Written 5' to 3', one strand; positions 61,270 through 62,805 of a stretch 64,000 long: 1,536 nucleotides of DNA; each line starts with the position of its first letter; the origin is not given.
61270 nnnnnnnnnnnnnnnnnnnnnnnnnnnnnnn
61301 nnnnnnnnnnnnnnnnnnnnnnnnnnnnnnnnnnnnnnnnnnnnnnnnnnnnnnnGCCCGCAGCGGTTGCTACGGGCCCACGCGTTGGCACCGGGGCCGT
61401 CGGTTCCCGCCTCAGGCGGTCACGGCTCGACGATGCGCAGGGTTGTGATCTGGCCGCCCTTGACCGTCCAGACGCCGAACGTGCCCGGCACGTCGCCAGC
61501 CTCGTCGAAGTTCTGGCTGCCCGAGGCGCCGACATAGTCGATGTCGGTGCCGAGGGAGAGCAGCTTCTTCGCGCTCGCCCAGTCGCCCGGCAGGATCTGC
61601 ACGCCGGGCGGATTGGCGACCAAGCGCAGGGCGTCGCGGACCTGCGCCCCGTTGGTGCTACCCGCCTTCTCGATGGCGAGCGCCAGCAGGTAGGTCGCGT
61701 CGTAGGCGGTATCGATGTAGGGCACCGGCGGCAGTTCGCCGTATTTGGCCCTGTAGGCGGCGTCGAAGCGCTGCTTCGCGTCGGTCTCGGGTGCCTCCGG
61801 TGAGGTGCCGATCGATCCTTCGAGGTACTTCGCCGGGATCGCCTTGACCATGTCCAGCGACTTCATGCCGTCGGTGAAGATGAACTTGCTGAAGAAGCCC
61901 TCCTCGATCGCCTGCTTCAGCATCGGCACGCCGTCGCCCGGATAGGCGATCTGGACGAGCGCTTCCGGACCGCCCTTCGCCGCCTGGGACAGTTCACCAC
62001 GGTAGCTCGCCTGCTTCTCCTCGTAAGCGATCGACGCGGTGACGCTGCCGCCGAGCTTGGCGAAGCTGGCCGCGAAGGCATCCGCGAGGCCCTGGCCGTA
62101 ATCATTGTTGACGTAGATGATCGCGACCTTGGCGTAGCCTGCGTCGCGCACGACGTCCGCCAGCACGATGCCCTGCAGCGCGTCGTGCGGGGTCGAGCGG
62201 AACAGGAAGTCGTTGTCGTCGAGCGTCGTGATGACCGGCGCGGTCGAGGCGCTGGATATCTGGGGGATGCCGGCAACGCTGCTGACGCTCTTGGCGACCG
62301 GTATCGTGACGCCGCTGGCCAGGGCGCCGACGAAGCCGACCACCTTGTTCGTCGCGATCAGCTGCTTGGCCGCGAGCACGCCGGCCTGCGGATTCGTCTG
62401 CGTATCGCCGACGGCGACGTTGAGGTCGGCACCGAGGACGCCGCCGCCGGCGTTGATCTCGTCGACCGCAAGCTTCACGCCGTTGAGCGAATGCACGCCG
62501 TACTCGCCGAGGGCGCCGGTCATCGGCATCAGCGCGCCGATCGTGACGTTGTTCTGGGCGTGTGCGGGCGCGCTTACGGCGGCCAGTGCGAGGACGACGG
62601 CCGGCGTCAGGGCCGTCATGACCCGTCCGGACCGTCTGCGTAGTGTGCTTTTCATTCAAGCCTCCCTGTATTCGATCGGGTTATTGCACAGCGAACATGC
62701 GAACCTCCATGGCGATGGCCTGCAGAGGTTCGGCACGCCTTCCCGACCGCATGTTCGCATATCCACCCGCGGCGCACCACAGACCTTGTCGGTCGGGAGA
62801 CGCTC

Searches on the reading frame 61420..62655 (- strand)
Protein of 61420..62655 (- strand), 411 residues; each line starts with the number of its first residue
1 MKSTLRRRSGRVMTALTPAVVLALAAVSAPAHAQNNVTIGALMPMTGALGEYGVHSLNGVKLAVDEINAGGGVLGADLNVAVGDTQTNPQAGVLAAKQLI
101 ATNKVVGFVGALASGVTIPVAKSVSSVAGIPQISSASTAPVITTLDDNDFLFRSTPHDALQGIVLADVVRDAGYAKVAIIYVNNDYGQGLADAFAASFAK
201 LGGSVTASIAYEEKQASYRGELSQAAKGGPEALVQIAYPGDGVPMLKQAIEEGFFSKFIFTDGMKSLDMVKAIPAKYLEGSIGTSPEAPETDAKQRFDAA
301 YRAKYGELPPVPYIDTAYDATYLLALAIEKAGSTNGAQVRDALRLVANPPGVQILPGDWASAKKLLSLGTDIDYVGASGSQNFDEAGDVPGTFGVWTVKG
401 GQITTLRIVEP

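Call 38: search_protein_families(library=pfam, proteins=[window:61420-62655:-], max_evalue=0.00001)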
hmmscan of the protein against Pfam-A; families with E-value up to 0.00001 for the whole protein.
window:61420-62655:- (411 aa): 3 families
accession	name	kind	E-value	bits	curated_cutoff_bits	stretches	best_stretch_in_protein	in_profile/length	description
PF13458.12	Peripla_BP_6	-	2.3e-55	189.1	31.7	1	37-344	2-309/343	Periplasmic binding protein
PF01094.35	ANF_receptor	-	1e-49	169.9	25.4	1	57-400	3-352/353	Receptor family ligand binding region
PF13433.12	Peripla_BP_5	-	1.3e-14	54.5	27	1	38-114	2-78/363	Periplasmic binding protein domain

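Call 63: find_encoding_contigs(protein=window:61420-62655:-, flank=10000, max_places=2)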
Protein window:61420-62655:- (411 aa): 23 contigs read that carry it; 2 places shown.
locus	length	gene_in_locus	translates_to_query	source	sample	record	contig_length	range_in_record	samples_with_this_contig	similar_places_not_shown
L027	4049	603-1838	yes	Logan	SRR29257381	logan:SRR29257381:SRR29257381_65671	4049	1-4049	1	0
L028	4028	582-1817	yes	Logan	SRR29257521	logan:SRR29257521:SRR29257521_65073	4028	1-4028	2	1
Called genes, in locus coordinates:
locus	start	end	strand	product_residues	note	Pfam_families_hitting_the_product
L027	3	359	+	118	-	?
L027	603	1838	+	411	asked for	PF13433:Peripla_BP_5, PF13458:Peripla_BP_6, PF01094:ANF_receptor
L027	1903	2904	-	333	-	PF02653:BPD_transp_2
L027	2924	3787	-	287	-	PF02653:BPD_transp_2, PF01032:FecCD (weak)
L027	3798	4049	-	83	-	?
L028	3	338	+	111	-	?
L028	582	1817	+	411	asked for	PF13433:Peripla_BP_5, PF13458:Peripla_BP_6, PF01094:ANF_receptor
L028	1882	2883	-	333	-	PF02653:BPD_transp_2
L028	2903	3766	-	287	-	PF02653:BPD_transp_2, PF01032:FecCD (weak)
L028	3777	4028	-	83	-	?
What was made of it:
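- Tried and rejected: The look-up of the last gene returned only 4-kb contigs (call 63).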
